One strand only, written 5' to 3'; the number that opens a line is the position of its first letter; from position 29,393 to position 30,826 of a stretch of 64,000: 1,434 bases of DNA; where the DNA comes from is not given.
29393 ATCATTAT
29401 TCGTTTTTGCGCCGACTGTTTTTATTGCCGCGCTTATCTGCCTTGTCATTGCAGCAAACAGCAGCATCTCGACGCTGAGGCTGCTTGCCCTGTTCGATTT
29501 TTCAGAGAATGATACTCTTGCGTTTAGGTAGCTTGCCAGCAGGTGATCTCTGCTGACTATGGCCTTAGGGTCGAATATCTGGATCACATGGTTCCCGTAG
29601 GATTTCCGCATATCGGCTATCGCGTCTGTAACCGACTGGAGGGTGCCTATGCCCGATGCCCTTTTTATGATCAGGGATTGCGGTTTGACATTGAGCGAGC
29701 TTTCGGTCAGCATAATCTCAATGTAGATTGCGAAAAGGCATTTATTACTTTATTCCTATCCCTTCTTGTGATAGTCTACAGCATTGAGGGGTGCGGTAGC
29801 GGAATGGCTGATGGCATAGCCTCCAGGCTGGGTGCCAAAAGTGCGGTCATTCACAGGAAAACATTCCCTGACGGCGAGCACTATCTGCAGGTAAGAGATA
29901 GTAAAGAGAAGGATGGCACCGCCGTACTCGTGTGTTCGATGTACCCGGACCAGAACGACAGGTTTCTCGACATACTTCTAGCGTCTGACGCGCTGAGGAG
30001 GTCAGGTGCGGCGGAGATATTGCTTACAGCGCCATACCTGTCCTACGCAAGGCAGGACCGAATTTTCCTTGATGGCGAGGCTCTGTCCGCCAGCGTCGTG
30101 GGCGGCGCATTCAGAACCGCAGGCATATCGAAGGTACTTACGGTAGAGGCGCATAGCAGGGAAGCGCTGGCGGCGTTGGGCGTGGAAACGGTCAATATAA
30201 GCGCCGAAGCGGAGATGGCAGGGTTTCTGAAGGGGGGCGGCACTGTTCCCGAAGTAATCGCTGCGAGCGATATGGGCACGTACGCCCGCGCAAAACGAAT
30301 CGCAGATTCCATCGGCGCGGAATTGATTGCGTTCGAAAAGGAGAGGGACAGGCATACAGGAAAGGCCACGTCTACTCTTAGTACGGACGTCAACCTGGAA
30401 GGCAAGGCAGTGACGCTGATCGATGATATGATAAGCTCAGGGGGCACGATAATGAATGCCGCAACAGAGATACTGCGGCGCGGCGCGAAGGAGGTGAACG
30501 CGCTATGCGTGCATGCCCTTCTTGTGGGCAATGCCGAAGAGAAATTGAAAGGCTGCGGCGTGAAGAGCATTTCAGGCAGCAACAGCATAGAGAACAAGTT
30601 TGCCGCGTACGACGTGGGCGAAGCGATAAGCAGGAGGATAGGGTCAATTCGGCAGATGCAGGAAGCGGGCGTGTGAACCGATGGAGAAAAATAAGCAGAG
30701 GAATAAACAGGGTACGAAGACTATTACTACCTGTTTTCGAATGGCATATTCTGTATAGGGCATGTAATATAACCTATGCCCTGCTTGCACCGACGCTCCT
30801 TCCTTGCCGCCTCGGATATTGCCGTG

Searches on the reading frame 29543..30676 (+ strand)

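Call 25: search_protein_families(library=pfam, proteins=[window:29543-30676:+], max_evalue=0.001)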
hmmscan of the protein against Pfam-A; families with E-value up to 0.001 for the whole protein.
window:29543-30676:+ (377 aa): 3 families
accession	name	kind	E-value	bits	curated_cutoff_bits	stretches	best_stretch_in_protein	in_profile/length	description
PF13793.12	Pribosyltran_N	-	2e-18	66.8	25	1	88-194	12-117/117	N-terminal domain of ribose phosphate pyrophosphokinase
PF00156.33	Pribosyltran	-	3.1e-09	36.8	26.3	1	236-325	30-125/158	Phosphoribosyl transferase domain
PF14572.12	Pribosyl_synth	-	2.2e-06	28.2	27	1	281-352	77-148/184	Phosphoribosyl synthetase-associated domain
